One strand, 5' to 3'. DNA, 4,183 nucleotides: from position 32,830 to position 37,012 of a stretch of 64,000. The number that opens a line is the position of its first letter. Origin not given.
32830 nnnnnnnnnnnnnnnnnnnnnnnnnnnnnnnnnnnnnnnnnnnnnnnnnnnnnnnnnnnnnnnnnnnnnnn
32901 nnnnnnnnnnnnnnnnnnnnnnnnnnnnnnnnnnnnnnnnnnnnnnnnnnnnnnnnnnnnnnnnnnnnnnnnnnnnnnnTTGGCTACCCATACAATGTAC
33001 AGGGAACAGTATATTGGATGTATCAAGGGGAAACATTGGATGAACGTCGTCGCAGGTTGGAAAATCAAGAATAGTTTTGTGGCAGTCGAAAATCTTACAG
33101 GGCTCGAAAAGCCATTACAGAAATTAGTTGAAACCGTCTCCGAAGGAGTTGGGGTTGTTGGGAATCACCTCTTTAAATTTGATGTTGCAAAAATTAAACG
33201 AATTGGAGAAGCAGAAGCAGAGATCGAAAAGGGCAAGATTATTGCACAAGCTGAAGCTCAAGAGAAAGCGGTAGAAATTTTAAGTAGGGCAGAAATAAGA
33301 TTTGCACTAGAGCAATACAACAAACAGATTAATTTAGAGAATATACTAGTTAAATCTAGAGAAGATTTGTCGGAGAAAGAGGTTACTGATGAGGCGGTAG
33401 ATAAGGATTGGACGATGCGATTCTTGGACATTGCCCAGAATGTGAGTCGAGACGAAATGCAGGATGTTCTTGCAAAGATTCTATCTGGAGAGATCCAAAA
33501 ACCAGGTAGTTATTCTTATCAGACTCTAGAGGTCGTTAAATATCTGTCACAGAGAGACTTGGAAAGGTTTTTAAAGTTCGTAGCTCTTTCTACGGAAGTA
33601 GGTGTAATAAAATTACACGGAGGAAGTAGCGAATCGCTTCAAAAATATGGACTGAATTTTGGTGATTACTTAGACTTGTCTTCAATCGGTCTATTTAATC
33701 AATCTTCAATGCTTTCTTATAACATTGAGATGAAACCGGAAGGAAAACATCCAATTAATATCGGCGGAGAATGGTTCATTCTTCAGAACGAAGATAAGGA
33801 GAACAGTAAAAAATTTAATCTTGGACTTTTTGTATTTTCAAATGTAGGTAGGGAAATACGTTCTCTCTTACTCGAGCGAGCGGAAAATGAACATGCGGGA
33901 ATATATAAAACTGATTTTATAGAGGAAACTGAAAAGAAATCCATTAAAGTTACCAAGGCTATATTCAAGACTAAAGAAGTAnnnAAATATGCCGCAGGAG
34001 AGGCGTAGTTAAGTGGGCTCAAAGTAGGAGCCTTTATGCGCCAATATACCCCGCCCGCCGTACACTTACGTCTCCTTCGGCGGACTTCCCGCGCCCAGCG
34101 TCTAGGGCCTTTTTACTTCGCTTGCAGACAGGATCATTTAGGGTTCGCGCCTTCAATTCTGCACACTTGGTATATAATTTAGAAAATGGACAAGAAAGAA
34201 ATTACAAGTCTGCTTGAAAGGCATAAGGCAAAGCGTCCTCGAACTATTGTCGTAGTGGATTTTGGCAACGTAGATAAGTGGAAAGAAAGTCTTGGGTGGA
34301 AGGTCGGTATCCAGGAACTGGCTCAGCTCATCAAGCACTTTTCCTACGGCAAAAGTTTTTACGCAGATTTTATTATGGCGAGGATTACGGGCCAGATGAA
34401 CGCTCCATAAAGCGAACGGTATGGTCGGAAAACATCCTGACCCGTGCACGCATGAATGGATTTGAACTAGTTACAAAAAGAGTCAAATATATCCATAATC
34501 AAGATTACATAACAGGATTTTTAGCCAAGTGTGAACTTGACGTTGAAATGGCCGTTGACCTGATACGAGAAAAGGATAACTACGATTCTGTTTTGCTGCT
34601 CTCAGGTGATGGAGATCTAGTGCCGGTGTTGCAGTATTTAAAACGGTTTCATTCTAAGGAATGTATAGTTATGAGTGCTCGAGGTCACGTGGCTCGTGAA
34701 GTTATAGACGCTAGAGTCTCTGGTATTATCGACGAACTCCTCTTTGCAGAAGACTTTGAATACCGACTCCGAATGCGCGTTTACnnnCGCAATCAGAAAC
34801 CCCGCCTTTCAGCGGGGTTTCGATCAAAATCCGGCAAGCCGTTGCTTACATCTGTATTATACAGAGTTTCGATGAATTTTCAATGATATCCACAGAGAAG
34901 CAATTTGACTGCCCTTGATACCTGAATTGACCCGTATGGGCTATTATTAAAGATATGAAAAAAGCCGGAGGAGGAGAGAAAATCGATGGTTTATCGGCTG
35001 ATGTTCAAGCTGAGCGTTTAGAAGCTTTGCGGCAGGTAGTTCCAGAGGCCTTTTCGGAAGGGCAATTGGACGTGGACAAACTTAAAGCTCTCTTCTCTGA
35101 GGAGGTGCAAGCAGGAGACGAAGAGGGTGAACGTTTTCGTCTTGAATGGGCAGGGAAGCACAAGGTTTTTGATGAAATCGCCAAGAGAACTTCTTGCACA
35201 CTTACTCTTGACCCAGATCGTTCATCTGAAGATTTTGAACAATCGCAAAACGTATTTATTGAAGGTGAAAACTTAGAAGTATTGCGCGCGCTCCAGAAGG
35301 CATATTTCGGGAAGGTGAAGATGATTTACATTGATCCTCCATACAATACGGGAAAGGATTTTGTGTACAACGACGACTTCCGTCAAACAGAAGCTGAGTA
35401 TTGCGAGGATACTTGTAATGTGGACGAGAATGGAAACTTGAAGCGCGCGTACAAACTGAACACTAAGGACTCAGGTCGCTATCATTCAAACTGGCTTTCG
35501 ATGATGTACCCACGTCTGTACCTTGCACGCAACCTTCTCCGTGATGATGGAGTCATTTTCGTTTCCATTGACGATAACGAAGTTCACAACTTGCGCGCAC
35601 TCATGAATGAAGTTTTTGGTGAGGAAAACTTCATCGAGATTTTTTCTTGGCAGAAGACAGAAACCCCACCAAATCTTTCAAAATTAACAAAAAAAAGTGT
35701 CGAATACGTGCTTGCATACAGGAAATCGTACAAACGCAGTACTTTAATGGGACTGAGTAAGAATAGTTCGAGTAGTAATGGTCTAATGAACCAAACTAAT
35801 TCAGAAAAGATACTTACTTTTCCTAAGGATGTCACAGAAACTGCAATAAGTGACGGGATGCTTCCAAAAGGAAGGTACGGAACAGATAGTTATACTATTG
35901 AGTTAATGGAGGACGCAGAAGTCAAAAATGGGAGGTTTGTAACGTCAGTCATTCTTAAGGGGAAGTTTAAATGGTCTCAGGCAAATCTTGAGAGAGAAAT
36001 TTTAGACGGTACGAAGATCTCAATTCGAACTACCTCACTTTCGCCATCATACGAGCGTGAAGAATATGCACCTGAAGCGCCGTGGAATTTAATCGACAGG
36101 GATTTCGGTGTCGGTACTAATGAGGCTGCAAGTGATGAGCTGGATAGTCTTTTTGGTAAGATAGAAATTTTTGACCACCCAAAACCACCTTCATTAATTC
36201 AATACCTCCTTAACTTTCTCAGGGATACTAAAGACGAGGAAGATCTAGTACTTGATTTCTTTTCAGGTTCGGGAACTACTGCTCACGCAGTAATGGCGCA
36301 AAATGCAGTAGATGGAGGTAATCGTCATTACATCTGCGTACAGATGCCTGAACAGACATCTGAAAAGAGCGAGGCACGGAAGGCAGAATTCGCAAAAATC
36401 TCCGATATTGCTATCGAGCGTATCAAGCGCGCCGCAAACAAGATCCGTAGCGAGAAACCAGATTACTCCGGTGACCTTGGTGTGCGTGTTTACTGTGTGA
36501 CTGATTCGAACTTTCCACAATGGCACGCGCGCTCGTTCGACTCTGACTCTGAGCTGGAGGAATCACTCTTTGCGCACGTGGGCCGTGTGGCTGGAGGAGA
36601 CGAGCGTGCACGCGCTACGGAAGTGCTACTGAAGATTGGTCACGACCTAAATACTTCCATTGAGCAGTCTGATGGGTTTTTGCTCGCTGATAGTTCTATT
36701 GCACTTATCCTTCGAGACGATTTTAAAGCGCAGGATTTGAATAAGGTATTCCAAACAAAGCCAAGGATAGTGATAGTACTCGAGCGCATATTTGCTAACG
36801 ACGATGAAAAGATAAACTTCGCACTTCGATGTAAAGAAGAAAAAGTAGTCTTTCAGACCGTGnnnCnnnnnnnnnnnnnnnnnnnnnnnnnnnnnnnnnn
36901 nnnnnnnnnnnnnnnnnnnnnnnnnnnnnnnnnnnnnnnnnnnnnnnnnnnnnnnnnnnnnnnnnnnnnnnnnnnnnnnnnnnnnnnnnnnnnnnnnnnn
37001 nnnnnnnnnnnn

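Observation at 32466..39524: AT-rich defence island: T5orf172/GIY-YIG + DUF2806-like + frameshifted NYN nuclease + complete Type III R-M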

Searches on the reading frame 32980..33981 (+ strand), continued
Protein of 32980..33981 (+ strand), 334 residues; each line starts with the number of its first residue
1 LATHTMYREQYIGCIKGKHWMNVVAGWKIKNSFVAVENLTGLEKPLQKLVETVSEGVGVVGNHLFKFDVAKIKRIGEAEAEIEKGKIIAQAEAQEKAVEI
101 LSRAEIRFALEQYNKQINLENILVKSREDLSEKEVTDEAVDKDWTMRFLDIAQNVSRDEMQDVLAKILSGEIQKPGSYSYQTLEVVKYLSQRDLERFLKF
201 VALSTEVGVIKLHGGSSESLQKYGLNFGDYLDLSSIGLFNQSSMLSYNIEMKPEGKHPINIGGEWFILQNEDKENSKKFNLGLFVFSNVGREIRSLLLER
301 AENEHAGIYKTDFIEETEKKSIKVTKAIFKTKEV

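Call 95: get_annotated_region(hit=H5, flank=4000)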
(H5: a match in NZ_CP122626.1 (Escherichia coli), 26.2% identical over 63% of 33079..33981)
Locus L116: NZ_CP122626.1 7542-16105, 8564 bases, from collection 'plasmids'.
description: Escherichia coli strain ETEC4089 plasmid unnamed1, complete sequence
organism: Escherichia coli (NCBI taxid 562)
taxonomy: Bacteria; Pseudomonadota; Gammaproteobacteria; Enterobacterales; Enterobacteriaceae; Escherichia; Escherichia coli
host: -; source: Sus scrofa,feces; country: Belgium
typing (MOB-suite, as given by PLSDB): conjugative; replicon IncX4; relaxase MOBP; mating-pair formation MPF_T
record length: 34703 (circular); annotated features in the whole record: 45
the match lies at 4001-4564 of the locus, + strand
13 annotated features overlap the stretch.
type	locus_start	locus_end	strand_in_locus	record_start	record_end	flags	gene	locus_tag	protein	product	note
CDS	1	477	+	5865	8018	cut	-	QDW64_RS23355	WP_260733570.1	type IA DNA topoisomerase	GO:0006265 - DNA topological change [Evidence IEA]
CDS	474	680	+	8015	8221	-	hha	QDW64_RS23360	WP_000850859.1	hemolysin expression modulator Hha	-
CDS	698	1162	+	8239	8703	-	-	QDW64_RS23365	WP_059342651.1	H-NS family nucleoid-associated regulatory protein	GO:0006355 - regulation of DNA-templated transcription [Evidence IEA]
CDS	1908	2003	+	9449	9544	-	dqlB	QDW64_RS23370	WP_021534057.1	DinQ-like type I toxin DqlB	-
CDS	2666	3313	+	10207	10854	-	-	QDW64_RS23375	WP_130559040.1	division plane positioning ATPase MipZ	-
CDS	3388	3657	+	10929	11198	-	-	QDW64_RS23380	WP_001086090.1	hypothetical protein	-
CDS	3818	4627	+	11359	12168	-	-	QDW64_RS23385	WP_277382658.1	DUF2806 domain-containing protein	-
CDS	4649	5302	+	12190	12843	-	-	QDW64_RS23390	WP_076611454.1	IS1595-like element ISEc69 family transposase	GO:0006313 - DNA transposition [Evidence IEA]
CDS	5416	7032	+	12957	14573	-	-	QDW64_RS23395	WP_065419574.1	phosphoethanolamine--lipid A transferase MCR-2.1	-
predicted_resistance_gene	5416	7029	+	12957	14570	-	mcr-2.1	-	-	phosphoethanolamine--lipid A transferase MCR-2.1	predicted by amrfinderplus; class COLISTIN; identity 100.0%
CDS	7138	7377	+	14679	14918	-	-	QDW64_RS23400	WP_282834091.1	hypothetical protein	-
CDS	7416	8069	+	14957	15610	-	-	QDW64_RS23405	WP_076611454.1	IS1595-like element ISEc69 family transposase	GO:0006313 - DNA transposition [Evidence IEA]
CDS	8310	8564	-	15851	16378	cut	-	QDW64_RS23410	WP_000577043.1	DUF2726 domain-containing protein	-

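Call 96: get_annotated_region(hit=H2, flank=4000)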
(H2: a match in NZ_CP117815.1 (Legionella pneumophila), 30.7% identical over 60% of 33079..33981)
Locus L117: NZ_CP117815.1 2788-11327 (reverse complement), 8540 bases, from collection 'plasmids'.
description: Legionella pneumophila strain D5241 plasmid unnamed, complete sequence
organism: Legionella pneumophila (NCBI taxid 446)
taxonomy: Bacteria; Pseudomonadota; Gammaproteobacteria; Legionellales; Legionellaceae; Legionella; Legionella pneumophila
host: -; source: Homo sapiens,human; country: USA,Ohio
typing (MOB-suite, as given by PLSDB): conjugative; relaxase MOBF; mating-pair formation MPF_F
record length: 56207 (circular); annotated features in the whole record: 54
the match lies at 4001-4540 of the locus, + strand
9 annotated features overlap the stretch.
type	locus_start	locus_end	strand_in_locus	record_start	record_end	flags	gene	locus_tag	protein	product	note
CDS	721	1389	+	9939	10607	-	-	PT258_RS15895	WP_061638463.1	SOS response-associated peptidase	GO:0018142 - obsolete protein-DNA covalent cross-linking [Evidence IEA]; GO:0009432 - SOS response [Evidence IEA]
CDS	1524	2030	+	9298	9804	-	umuD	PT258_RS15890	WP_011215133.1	translesion error-prone DNA polymerase V autoproteolytic subunit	-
CDS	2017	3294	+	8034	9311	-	-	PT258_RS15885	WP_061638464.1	Y-family DNA polymerase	-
CDS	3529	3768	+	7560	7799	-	-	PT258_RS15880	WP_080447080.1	helix-turn-helix domain-containing protein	GO:0006310 - DNA recombination [Evidence IEA]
CDS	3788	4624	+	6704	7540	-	-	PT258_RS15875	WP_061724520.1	DUF2806 domain-containing protein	-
CDS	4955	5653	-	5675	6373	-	-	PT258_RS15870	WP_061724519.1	hypothetical protein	-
CDS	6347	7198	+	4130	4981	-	-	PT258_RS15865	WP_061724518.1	DNA-processing protein DprA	GO:0009294 - DNA-mediated transformation [Evidence IEA]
CDS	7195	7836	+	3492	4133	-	-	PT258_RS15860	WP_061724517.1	hypothetical protein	-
CDS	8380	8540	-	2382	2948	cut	-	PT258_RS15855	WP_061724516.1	recombinase family protein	GO:0006310 - DNA recombination [Evidence IEA]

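Call 97: get_annotated_region(hit=H1, flank=3000)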
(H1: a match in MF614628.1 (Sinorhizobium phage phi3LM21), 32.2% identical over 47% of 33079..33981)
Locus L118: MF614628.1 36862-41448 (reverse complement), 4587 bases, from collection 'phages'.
description: Sinorhizobium phage phi3LM21, complete genome.
organism: Sinorhizobium phage phi3LM21 (NCBI taxid 2029634)
taxonomy: Viruses; Duplodnaviria; Heunggongvirae; Uroviricota; Caudoviricetes
host: Sinorhizobium sp. LM21; source: -; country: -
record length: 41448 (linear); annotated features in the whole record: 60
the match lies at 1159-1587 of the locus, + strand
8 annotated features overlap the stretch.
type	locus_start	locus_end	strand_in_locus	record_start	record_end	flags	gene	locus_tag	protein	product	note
CDS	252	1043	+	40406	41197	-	-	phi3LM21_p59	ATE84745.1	hypothetical protein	-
CDS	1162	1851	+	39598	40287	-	-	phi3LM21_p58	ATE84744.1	hypothetical protein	-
CDS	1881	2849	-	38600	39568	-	-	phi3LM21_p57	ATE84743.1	ATP-dependent DNA ligase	-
CDS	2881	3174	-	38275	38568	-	-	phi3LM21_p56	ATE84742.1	hypothetical protein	-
CDS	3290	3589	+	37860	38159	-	-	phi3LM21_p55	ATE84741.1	hypothetical protein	-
CDS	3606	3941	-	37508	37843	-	-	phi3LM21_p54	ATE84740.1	hypothetical protein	-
CDS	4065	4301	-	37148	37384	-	-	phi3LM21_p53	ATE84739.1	hypothetical protein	-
CDS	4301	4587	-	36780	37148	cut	-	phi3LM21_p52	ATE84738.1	ammonia monooxygenase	-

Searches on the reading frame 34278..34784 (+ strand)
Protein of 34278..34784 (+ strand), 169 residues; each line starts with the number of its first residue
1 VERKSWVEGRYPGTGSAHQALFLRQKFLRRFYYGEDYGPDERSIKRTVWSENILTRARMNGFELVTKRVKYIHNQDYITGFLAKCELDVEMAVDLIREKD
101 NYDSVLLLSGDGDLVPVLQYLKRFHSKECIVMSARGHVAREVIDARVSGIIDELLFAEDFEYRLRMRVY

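Call 3: search_protein_families(library=pfam, proteins=[window:34278-34784:+], max_evalue=0.01)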
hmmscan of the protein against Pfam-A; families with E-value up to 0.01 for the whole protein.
window:34278-34784:+ (169 aa): 1 family
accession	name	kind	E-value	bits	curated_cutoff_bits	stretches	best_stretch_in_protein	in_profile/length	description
PF01936.24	NYN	-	1.9e-12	48.3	24.2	1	27-145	34-137/145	NYN domain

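Call 4: search_protein_families(library=padloc, proteins=[window:34278-34784:+], max_evalue=0.01)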
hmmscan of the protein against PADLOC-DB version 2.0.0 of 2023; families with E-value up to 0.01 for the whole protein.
window:34278-34784:+ (169 aa): 2 families
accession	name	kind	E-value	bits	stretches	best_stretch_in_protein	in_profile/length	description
PDLC01154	NYN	-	2.8e-09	34.8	1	88-163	232-301/310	"LabA-like protein, NYN family nuclease"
PDLC04163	HEC-09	-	3.4e-06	24.8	1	86-133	105-155/203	-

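Call 6: search_protein_families(library=ncbifam, proteins=[window:34278-34784:+], max_evalue=0.01)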
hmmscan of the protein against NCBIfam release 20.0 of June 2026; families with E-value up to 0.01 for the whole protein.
window:34278-34784:+ (169 aa): 1 family
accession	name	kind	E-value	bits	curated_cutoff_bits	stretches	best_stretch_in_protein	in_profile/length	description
TIGR00288.1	TIGR00288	hypoth_equivalog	0.0014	18.5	178.45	1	66-135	69-138/160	TIGR00288 family NYN domain-containing protein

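Call 7: search_protein_families(library=phrogs, proteins=[window:34278-34784:+], max_evalue=0.01)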
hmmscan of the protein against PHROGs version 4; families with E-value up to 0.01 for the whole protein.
window:34278-34784:+ (169 aa): 0 families

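Call 93: search_protein_representatives(protein=window:34278-34784:+)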
Query: 169 residues. Proteins with E-value up to 0.001 (for the whole library): 422; up to 1e-10: 29; up to 1e-30: 5. The best 150 are listed.
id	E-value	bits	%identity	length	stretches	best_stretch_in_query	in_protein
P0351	1.3e-48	181.2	52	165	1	5-167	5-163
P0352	2.4e-48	180.3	58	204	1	24-165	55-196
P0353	2.4e-36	141.3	53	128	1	47-166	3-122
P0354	1.7e-33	132.1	50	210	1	25-165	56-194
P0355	2.7e-31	124.9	43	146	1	22-165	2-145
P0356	1.8e-29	118.9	42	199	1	20-164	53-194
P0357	8.3e-29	116.8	54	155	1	66-165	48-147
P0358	1.9e-25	105.9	55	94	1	80-165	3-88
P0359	3.8e-25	104.9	50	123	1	78-165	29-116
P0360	1.1e-22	96.9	55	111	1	88-165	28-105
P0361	1.4e-21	93.3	57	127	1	22-96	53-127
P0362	1.4e-20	90.0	53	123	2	22-74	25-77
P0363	6.9e-20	87.8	59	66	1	48-113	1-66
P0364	2.3e-18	82.8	51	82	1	91-165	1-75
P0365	3.0e-17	79.2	50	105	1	59-134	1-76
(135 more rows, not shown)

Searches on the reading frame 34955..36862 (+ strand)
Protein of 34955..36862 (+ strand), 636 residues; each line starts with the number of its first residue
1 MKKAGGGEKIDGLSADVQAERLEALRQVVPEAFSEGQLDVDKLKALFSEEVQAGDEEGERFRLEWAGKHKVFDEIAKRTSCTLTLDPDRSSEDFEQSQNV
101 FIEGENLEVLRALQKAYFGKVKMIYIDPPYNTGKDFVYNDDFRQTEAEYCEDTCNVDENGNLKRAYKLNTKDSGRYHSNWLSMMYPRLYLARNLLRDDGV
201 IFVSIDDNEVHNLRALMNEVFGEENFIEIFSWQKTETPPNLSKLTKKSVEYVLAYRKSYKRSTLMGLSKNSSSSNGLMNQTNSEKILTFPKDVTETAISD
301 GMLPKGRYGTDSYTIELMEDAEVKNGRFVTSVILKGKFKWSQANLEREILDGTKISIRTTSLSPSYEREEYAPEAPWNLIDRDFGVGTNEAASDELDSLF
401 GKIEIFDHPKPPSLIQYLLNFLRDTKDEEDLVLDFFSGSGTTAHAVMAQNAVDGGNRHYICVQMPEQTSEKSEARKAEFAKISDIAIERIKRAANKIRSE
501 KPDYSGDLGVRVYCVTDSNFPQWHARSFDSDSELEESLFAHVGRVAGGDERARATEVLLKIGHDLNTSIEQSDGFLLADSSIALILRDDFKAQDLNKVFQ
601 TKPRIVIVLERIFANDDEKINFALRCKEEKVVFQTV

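Call 3: search_protein_families(library=pfam, proteins=[window:34955-36862:+], max_evalue=0.01)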
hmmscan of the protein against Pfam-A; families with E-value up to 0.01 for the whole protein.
window:34955-36862:+ (636 aa): 2 families
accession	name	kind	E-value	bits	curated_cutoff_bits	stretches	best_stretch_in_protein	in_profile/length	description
PF01555.25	N6_N4_Mtase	-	1.3e-33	117.3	26.7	1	121-467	1-214/221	DNA methylase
PF03602.21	Cons_hypoth95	-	0.0083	16.2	24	0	95-135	90-128/182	Conserved hypothetical protein 95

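Call 4: search_protein_families(library=padloc, proteins=[window:34955-36862:+], max_evalue=0.01)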
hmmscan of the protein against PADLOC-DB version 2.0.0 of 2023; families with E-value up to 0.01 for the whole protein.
window:34955-36862:+ (636 aa): 31 families (the best 25 are shown)
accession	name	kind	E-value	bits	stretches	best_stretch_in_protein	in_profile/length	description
PDLC03634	MTase_III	-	2.5e-169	563.1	1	11-631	6-615/621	Type III methyltransferase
PDLC03641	MTase_III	-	4.5e-108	360.5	1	20-520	17-502/657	Type III methyltransferase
PDLC03637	MTase_III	-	2.3e-87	291.8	2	19-282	48-288/513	Type III methyltransferase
PDLC03644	MTase_III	-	7.9e-72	240.7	1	63-475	4-392/542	Type III methyltransferase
PDLC03636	MTase_III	-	2.9e-54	182.8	2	171-469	87-398/575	Type III methyltransferase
PDLC03642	MTase_III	-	3.5e-51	172.5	3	170-271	129-230/528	Type III methyltransferase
PDLC03640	MTase_III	-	3.9e-50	168.9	2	97-257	42-198/654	Type III methyltransferase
PDLC03635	MTase_III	-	3.2e-46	156.3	2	176-461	264-557/708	Type III methyltransferase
PDLC03639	MTase_III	-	5.3e-39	132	3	387-494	406-504/639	Type III methyltransferase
PDLC03638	MTase_III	-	1.8e-32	110.6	2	166-466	422-667/816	Type III methyltransferase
PDLC03646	MTase_III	-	1.4e-29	100.6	3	395-476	757-838/1057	Type III methyltransferase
PDLC03354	MTase_II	-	3.7e-29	100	2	55-259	19-208/425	Type II methyltransferase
PDLC03643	MTase_III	-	2.2e-26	91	1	184-471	1-273/465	Type III methyltransferase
PDLC03300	MTase_II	-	1.3e-24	84.8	2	97-232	10-138/302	Type II methyltransferase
PDLC03278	MTase_II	-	1.2e-23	82.1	3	177-258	43-122/390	Type II methyltransferase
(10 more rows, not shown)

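Call 6: search_protein_families(library=ncbifam, proteins=[window:34955-36862:+], max_evalue=0.01)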
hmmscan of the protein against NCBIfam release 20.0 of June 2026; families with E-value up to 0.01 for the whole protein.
window:34955-36862:+ (636 aa): 2 families
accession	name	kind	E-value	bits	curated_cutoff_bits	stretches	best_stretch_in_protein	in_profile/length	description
NF008572.0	PRK11524.1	equivalog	1.7e-08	33.9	292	1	91-151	7-63/294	adenine-specific DNA-methyltransferase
NF050803.1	DnaMtaseCcrMCaul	equivalog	9.6e-07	28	830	1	410-493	190-264/350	adenine-specific DNA-methyltransferase CcrM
